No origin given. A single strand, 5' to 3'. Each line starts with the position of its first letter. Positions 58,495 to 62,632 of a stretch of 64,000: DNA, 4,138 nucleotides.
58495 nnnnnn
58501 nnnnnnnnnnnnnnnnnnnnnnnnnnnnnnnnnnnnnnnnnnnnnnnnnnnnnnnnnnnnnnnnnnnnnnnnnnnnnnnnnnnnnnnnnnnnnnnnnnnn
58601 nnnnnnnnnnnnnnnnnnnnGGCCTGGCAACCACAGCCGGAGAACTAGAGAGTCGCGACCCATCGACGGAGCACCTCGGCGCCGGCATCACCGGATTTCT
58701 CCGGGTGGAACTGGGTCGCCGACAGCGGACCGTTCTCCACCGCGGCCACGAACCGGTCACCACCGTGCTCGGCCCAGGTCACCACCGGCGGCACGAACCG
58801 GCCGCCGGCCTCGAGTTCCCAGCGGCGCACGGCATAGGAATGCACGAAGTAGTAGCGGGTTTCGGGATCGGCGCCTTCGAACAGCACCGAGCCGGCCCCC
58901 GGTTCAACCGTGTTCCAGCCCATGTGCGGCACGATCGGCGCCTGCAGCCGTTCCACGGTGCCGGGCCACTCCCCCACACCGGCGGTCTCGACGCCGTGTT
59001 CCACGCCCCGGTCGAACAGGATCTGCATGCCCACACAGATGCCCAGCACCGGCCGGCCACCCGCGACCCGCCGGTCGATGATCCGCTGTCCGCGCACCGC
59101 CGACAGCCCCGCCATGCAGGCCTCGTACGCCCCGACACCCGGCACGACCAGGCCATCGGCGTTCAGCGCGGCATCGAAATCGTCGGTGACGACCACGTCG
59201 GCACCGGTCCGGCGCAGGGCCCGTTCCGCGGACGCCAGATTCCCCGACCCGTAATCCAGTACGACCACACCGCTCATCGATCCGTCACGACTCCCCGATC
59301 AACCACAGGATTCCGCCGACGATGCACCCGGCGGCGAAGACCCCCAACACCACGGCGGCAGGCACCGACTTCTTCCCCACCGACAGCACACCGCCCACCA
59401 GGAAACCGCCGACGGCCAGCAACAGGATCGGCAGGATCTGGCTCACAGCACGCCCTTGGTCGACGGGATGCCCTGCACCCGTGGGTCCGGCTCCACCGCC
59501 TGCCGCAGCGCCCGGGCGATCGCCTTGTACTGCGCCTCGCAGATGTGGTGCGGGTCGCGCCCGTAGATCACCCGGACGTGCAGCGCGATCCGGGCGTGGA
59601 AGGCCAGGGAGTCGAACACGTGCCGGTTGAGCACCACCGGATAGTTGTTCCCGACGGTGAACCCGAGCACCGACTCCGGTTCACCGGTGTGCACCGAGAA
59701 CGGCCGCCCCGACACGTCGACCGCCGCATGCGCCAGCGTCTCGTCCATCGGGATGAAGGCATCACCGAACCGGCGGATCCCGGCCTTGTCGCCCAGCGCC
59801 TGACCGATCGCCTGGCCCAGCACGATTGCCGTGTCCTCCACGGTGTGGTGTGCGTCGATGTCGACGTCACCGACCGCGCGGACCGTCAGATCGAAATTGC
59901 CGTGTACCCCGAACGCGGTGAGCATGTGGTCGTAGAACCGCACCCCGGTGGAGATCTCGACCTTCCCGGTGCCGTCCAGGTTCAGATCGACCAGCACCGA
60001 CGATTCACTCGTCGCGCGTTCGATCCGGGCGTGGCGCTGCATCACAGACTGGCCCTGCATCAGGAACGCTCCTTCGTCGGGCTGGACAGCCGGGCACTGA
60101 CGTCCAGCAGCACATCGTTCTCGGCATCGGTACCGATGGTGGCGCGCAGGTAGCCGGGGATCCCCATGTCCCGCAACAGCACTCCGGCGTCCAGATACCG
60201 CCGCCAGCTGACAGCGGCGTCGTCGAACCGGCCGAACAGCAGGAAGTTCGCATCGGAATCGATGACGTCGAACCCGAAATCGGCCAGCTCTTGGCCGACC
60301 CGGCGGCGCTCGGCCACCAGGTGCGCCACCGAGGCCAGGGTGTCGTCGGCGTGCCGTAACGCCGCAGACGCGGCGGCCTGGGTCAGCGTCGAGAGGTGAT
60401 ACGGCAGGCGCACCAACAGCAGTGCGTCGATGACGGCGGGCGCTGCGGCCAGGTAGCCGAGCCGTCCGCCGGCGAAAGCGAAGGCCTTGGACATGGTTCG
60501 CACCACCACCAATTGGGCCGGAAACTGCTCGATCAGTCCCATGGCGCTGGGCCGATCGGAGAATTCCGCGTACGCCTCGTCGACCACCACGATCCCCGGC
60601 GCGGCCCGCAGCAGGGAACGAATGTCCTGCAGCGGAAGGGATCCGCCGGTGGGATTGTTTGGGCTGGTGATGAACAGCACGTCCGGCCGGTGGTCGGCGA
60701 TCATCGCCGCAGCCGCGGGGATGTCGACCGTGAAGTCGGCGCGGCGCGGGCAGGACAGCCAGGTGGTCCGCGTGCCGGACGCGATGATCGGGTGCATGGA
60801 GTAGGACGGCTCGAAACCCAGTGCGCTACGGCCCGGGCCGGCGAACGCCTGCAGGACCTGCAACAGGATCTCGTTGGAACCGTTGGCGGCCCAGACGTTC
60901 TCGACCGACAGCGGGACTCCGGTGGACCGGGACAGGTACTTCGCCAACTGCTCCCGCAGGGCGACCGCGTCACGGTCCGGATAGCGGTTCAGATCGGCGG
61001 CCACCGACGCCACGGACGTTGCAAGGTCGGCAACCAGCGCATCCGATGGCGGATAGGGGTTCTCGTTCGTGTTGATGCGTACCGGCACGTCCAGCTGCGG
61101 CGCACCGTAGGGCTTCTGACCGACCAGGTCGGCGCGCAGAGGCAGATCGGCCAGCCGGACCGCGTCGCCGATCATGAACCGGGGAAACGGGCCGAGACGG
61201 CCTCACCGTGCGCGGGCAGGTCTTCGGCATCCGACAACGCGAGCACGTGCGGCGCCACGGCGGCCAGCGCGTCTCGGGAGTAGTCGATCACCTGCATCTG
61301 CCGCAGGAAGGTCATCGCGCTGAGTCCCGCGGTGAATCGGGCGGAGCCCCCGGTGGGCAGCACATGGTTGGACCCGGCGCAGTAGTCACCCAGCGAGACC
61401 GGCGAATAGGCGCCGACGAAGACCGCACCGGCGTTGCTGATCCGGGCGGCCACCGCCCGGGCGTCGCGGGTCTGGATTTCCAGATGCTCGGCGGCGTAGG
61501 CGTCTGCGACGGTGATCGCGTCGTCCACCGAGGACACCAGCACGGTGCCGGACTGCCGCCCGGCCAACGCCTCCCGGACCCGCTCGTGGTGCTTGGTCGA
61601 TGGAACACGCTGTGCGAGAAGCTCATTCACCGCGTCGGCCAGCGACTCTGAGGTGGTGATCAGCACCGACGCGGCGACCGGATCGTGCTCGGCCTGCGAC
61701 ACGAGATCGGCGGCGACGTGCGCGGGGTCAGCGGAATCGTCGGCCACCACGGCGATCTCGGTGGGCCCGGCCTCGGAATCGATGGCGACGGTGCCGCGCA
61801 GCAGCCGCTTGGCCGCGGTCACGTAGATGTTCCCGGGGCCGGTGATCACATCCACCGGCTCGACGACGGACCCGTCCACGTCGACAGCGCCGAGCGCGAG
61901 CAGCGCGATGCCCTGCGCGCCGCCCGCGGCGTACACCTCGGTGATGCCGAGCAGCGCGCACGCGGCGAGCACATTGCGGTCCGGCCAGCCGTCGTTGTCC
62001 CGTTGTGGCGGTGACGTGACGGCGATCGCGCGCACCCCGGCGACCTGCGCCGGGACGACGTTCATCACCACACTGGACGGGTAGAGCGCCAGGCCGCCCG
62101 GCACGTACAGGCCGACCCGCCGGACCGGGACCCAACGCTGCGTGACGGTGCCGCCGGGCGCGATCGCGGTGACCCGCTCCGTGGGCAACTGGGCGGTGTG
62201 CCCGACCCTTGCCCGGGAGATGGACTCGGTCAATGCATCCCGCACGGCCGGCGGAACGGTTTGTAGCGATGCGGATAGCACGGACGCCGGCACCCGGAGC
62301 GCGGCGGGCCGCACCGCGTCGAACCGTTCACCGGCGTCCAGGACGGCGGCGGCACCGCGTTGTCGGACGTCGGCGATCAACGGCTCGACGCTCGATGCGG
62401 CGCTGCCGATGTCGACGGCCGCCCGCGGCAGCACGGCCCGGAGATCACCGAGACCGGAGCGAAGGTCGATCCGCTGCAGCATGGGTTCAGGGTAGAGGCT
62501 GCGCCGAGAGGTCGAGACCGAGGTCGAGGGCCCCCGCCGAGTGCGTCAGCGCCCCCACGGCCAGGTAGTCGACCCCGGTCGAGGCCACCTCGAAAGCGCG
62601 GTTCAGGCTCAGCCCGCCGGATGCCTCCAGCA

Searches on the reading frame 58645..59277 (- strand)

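Call 73: search_protein_families(library=pfam, proteins=[window:58645-59277:-], max_evalue=0.00001)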
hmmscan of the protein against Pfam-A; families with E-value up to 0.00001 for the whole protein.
window:58645-59277:- (210 aa): 1 family
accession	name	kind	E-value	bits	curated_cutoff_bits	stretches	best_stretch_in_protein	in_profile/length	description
PF00117.34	GATase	-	3.2e-19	69.8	22.8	1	5-206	1-186/190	Glutamine amidotransferase class-I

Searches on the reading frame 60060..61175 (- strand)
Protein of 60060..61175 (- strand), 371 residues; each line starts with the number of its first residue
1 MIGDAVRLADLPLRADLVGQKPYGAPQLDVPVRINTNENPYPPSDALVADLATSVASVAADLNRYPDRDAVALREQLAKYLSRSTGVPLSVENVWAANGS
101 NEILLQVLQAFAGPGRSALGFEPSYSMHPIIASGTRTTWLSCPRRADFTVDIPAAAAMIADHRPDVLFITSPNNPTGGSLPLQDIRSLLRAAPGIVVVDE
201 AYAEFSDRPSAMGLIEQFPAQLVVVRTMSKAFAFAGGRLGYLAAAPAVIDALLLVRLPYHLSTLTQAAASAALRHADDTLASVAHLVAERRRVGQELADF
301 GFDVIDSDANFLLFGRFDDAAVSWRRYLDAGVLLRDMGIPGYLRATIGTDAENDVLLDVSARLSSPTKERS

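Call 73: search_protein_families(library=pfam, proteins=[window:60060-61175:-], max_evalue=0.00001)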
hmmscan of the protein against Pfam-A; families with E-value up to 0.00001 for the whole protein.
window:60060-61175:- (371 aa): 1 family
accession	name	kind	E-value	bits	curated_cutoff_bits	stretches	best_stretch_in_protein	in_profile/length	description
PF00155.27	Aminotran_1_2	-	1.3e-58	199.4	19.7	1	34-358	6-359/361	Aminotransferase class I and II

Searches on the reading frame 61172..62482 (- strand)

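Call 73: search_protein_families(library=pfam, proteins=[window:61172-62482:-], max_evalue=0.00001)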
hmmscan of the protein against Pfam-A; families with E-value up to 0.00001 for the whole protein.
window:61172-62482:- (436 aa): 1 family
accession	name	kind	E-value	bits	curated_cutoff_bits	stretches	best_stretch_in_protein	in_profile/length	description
PF00815.25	Histidinol_dh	-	4.7e-146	487.4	27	1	20-433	3-411/411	Histidinol dehydrogenase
